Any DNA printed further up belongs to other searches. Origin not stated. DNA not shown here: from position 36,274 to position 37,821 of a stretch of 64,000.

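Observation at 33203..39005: Adenylate ligase / carrier protein / Kbl-paralogue triad wedged between tdh and kbl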

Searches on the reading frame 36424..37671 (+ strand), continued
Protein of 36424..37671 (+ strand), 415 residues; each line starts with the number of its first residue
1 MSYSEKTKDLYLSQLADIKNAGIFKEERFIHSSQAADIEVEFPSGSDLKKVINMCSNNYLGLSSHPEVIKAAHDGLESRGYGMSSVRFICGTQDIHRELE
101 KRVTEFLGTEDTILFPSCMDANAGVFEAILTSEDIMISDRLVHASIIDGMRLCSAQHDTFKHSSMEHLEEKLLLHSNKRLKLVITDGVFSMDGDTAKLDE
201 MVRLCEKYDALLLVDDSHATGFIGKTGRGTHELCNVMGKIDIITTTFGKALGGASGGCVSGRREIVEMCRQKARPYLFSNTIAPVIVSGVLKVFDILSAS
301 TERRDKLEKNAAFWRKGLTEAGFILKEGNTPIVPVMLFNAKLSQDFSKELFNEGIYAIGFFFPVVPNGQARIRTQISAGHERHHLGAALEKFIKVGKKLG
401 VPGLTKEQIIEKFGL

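Call 67: search_protein_families(library=pfam, proteins=[P0204, P0229, P0247, P0199, P0249, P0251, P0269, P0264, P0219, P0209], max_evalue=0.001)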
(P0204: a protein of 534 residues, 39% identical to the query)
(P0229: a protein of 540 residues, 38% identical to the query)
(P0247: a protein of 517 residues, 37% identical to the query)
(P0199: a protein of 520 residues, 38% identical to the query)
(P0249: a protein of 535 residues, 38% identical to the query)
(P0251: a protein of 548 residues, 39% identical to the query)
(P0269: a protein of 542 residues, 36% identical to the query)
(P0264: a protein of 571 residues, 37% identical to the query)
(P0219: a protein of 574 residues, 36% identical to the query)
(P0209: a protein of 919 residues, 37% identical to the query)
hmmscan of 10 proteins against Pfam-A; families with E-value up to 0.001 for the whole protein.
P0204 (534 aa): 6 families
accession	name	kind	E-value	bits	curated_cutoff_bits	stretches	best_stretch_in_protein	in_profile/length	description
PF00155.27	Aminotran_1_2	-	2.4e-58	198.5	19.7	1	183-523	2-360/361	Aminotransferase class I and II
PF01212.27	Beta_elim_lyase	-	3.2e-07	30.4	27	1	229-403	34-221/288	Beta-eliminating lyase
PF01053.26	Cys_Met_Meta_PP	-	3.3e-07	29.6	27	1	229-358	54-183/381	Cys/Met metabolism PLP-dependent enzyme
PF00266.25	Aminotran_5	-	1.5e-05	24.6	21.5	1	216-352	32-179/371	Aminotransferase class-V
PF01041.23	DegT_DnrJ_EryC1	-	0.00021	21.1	19.8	1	230-355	27-152/360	DegT/DnrJ/EryC1/StrS aminotransferase family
PF01276.26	OKR_DC_1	-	0.00038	19.8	27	0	252-352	91-207/417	Orn/Lys/Arg decarboxylase, major domain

P0229 (540 aa): 5 families
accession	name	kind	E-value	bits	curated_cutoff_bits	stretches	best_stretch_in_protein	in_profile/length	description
PF00155.27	Aminotran_1_2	-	5.6e-61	207.2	19.7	1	186-526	2-359/361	Aminotransferase class I and II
PF07238.19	PilZ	-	3.7e-13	50.1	22.5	1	9-100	1-92/102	PilZ domain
PF01053.26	Cys_Met_Meta_PP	-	9.5e-06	24.8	27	1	232-359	54-180/381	Cys/Met metabolism PLP-dependent enzyme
PF00266.25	Aminotran_5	-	2.1e-05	24.1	21.5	1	202-358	13-181/371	Aminotransferase class-V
PF01041.23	DegT_DnrJ_EryC1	-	4.2e-05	23.4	19.8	1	232-361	26-154/360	DegT/DnrJ/EryC1/StrS aminotransferase family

P0247 (517 aa): 5 families
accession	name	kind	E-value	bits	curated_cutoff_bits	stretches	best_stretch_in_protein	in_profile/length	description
PF00155.27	Aminotran_1_2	-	6.3e-59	200.4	19.7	1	165-507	2-361/361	Aminotransferase class I and II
PF07238.19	PilZ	-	3.2e-11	43.9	22.5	1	2-107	1-100/102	PilZ domain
PF00202.27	Aminotran_3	-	2e-08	33.8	30.5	1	313-477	212-376/403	Aminotransferase class-III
PF01053.26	Cys_Met_Meta_PP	-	4.9e-08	32.4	27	1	211-374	54-211/381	Cys/Met metabolism PLP-dependent enzyme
PF01212.27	Beta_elim_lyase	-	4.2e-05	23.5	27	1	212-437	35-234/288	Beta-eliminating lyase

P0199 (520 aa): 5 families
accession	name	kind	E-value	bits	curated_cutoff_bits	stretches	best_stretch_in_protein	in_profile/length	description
PF00155.27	Aminotran_1_2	-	6.7e-64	216.8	19.7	1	168-510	2-361/361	Aminotransferase class I and II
PF01053.26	Cys_Met_Meta_PP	-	4.8e-07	29.1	27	1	214-341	54-181/381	Cys/Met metabolism PLP-dependent enzyme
PF07238.19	PilZ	-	4.7e-06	27.3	22.5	1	3-76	14-88/102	PilZ domain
PF01212.27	Beta_elim_lyase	-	0.00069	19.5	27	0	215-386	35-219/288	Beta-eliminating lyase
PF00266.25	Aminotran_5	-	0.00076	19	21.5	0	210-338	41-180/371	Aminotransferase class-V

P0249 (535 aa): 4 families
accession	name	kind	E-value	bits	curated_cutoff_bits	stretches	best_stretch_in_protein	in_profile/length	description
PF00155.27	Aminotran_1_2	-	9.6e-54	183.4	19.7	1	173-513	2-361/361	Aminotransferase class I and II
PF01212.27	Beta_elim_lyase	-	2.1e-08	34.3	27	1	220-393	35-222/288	Beta-eliminating lyase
PF01053.26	Cys_Met_Meta_PP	-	7.3e-05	21.9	27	1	220-344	55-180/381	Cys/Met metabolism PLP-dependent enzyme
PF01041.23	DegT_DnrJ_EryC1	-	0.00077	19.2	19.8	0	220-344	27-152/360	DegT/DnrJ/EryC1/StrS aminotransferase family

P0251 (548 aa): 6 families
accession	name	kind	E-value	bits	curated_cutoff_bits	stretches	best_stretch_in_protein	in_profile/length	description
PF00155.27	Aminotran_1_2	-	1.3e-52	179.7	19.7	1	182-523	2-360/361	Aminotransferase class I and II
PF01212.27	Beta_elim_lyase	-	7.6e-07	29.2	27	1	229-404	35-222/288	Beta-eliminating lyase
PF01053.26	Cys_Met_Meta_PP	-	2.3e-06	26.9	27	1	229-356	55-181/381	Cys/Met metabolism PLP-dependent enzyme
PF00202.27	Aminotran_3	-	0.00015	21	30.5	0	316-526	194-401/403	Aminotransferase class-III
PF00266.25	Aminotran_5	-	0.00064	19.2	21.5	1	198-354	13-181/371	Aminotransferase class-V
PF07238.19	PilZ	-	0.00091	20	22.5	0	35-110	30-101/102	PilZ domain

P0269 (542 aa): 4 families
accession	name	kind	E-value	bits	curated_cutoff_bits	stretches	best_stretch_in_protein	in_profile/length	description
PF00155.27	Aminotran_1_2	-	1.1e-59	202.9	19.7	1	191-531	2-360/361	Aminotransferase class I and II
PF01053.26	Cys_Met_Meta_PP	-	7.1e-06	25.3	27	1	237-364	54-181/381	Cys/Met metabolism PLP-dependent enzyme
PF01212.27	Beta_elim_lyase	-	7.9e-06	25.8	27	1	235-498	32-238/288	Beta-eliminating lyase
PF07238.19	PilZ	-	2.8e-05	24.8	22.5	1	34-113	12-95/102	PilZ domain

P0264 (571 aa): 4 families
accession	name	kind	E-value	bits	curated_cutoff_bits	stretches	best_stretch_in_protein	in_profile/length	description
PF00155.27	Aminotran_1_2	-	5.6e-52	177.5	19.7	1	220-560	2-360/361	Aminotransferase class I and II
PF01053.26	Cys_Met_Meta_PP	-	6.3e-12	45.2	27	1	266-430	54-209/381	Cys/Met metabolism PLP-dependent enzyme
PF00202.27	Aminotran_3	-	8.9e-07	28.4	30.5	1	336-530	178-375/403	Aminotransferase class-III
PF01212.27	Beta_elim_lyase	-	9.4e-07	28.9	27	1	269-444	37-225/288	Beta-eliminating lyase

P0219 (574 aa): 5 families
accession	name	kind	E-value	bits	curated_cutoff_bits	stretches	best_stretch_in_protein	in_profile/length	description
PF00155.27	Aminotran_1_2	-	3.2e-59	201.4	19.7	1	205-548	3-360/361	Aminotransferase class I and II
PF00072.30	Response_reg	-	4.3e-13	49.8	30.2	1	5-121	1-108/111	Response regulator receiver domain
PF01053.26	Cys_Met_Meta_PP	-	1e-07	31.3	27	1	250-380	54-181/381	Cys/Met metabolism PLP-dependent enzyme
PF01212.27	Beta_elim_lyase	-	9.5e-06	25.6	27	1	251-479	35-269/288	Beta-eliminating lyase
PF00266.25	Aminotran_5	-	6.5e-05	22.5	21.5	1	297-377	99-180/371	Aminotransferase class-V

P0209 (919 aa): 7 families
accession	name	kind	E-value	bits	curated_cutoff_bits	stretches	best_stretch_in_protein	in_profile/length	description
PF00155.27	Aminotran_1_2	-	2.6e-59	201.7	19.7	1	178-520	2-360/361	Aminotransferase class I and II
PF07238.19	PilZ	-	1.7e-13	51.2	22.5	1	10-108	1-101/102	PilZ domain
PF00583.31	Acetyltransf_1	-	5.5e-12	46.4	20.7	1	787-901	27-115/116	Acetyltransferase (GNAT) family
PF01053.26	Cys_Met_Meta_PP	-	1.7e-07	30.6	27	1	224-352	54-181/381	Cys/Met metabolism PLP-dependent enzyme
PF00266.25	Aminotran_5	-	3.1e-07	30.1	21.5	1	220-349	41-180/371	Aminotransferase class-V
PF01212.27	Beta_elim_lyase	-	6.8e-06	26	27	1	225-397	35-218/288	Beta-eliminating lyase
PF00464.25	SHMT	-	0.00024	20.3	27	1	299-462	160-333/399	Serine hydroxymethyltransferase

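Call 68: search_protein_families(library=pfam, proteins=[P0225, P0239, P0222, P0232, P0235, P0220, P0236, P0157, P0149, P0121], max_evalue=0.001)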
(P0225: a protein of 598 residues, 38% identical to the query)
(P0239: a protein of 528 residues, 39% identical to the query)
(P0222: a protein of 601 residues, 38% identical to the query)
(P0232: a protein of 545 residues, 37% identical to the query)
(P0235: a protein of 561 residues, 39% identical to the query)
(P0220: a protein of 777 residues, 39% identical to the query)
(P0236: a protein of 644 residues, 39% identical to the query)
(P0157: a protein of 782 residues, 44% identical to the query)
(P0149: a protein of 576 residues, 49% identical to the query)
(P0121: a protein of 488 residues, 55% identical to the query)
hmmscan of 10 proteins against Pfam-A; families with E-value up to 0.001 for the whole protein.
P0225 (598 aa): 4 families
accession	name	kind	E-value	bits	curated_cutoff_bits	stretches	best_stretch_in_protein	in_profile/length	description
PF00155.27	Aminotran_1_2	-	5.2e-62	210.6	19.7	1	247-586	2-360/361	Aminotransferase class I and II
PF07238.19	PilZ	-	7.8e-09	36.2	22.5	1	46-143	1-100/102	PilZ domain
PF01053.26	Cys_Met_Meta_PP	-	7.2e-07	28.5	27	1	293-419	54-181/381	Cys/Met metabolism PLP-dependent enzyme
PF00202.27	Aminotran_3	-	9.5e-05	21.7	30.5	0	394-588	213-400/403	Aminotransferase class-III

P0239 (528 aa): 6 families
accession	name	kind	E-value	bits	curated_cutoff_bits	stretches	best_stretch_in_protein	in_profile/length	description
PF00155.27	Aminotran_1_2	-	1.8e-63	215.4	19.7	1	174-518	2-361/361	Aminotransferase class I and II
PF01212.27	Beta_elim_lyase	-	2.1e-08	34.3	27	1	221-451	35-272/288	Beta-eliminating lyase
PF07238.19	PilZ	-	9.6e-07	29.5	22.5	1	23-90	14-83/102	PilZ domain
PF01053.26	Cys_Met_Meta_PP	-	1.9e-06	27.1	27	1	220-351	54-182/381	Cys/Met metabolism PLP-dependent enzyme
PF01276.26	OKR_DC_1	-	2.7e-05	23.6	27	1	232-346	81-207/417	Orn/Lys/Arg decarboxylase, major domain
PF01041.23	DegT_DnrJ_EryC1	-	0.00094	18.9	19.8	0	221-349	27-152/360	DegT/DnrJ/EryC1/StrS aminotransferase family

P0222 (601 aa): 5 families
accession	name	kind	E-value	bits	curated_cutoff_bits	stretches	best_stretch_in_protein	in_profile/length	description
PF00155.27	Aminotran_1_2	-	1.8e-61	208.8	19.7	1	249-589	3-360/361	Aminotransferase class I and II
PF01053.26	Cys_Met_Meta_PP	-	1e-09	37.9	27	1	291-424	51-183/381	Cys/Met metabolism PLP-dependent enzyme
PF01212.27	Beta_elim_lyase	-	1.7e-07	31.3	27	1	290-557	30-239/288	Beta-eliminating lyase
PF00266.25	Aminotran_5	-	2.5e-07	30.4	21.5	1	264-419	13-180/371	Aminotransferase class-V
PF01041.23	DegT_DnrJ_EryC1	-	4.8e-05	23.2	19.8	1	294-421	26-152/360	DegT/DnrJ/EryC1/StrS aminotransferase family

P0232 (545 aa): 4 families
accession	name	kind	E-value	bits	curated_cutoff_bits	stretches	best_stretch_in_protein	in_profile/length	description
PF00155.27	Aminotran_1_2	-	2.7e-58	198.3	19.7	1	194-534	3-360/361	Aminotransferase class I and II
PF07238.19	PilZ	-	6.8e-09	36.4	22.5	1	49-144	1-100/102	PilZ domain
PF01053.26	Cys_Met_Meta_PP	-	6.7e-07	28.6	27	1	239-368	54-182/381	Cys/Met metabolism PLP-dependent enzyme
PF01212.27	Beta_elim_lyase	-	0.00012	22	27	1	241-515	36-251/288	Beta-eliminating lyase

P0235 (561 aa): 5 families
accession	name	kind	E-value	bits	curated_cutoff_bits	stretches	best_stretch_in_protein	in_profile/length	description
PF00155.27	Aminotran_1_2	-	1.1e-58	199.7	19.7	1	211-552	2-361/361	Aminotransferase class I and II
PF07238.19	PilZ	-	4.1e-05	24.3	22.5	1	28-133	1-100/102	PilZ domain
PF01053.26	Cys_Met_Meta_PP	-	4.9e-05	22.5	27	1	257-383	54-180/381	Cys/Met metabolism PLP-dependent enzyme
PF01041.23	DegT_DnrJ_EryC1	-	9.2e-05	22.3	19.8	1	258-383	27-152/360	DegT/DnrJ/EryC1/StrS aminotransferase family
PF01212.27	Beta_elim_lyase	-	0.00088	19.1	27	0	258-432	35-222/288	Beta-eliminating lyase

P0220 (777 aa): 3 families
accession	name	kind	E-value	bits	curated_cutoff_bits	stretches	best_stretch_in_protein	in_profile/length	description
PF00155.27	Aminotran_1_2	-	3.1e-63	214.6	19.7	1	42-384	2-361/361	Aminotransferase class I and II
PF01053.26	Cys_Met_Meta_PP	-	7.7e-06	25.1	27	1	74-215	43-180/381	Cys/Met metabolism PLP-dependent enzyme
PF01212.27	Beta_elim_lyase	-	0.00022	21.1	27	1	90-259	36-217/288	Beta-eliminating lyase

P0236 (644 aa): 5 families
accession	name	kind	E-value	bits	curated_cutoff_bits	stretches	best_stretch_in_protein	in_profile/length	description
PF00155.27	Aminotran_1_2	-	9.6e-63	213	19.7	1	41-380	2-359/361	Aminotransferase class I and II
PF13500.12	AAA_26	-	1.2e-45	156.3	27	1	414-618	1-192/198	AAA domain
PF01656.29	CbiA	-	1.8e-09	38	25.4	1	416-616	1-111/125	CobQ/CobB/MinD/ParA nucleotide binding domain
PF03205.20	MobB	-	9.8e-05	22.7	26.6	1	421-526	6-99/133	Molybdopterin guanine dinucleotide synthesis protein B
PF01053.26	Cys_Met_Meta_PP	-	0.00027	20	27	1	88-214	55-181/381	Cys/Met metabolism PLP-dependent enzyme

P0157 (782 aa): 4 families
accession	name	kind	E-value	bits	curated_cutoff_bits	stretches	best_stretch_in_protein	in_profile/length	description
PF00155.27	Aminotran_1_2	-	2.8e-55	188.4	19.7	1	49-390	2-361/361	Aminotransferase class I and II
PF08240.17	ADH_N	-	9.1e-18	64.9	23.5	1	445-554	2-103/104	Alcohol dehydrogenase GroES-like domain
PF00107.32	ADH_zinc_N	-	3.5e-17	63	31.8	1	598-698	3-100/129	Zinc-binding dehydrogenase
PF13602.12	ADH_zinc_N_2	-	0.00011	23.6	27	1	629-686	1-54/134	Zinc-binding dehydrogenase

P0149 (576 aa): 1 family
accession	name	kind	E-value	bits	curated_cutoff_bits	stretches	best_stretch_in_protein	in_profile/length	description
PF00155.27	Aminotran_1_2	-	7.4e-45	154.1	19.7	3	110-302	3-175/361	Aminotransferase class I and II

P0121 (488 aa): 2 families
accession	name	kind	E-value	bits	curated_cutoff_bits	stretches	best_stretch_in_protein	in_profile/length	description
PF00155.27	Aminotran_1_2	-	1.3e-68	232.3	19.7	1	135-476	2-360/361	Aminotransferase class I and II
PF09388.15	SpoOE-like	-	0.00078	19.8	23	0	75-101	9-33/42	Spo0E like sporulation regulatory protein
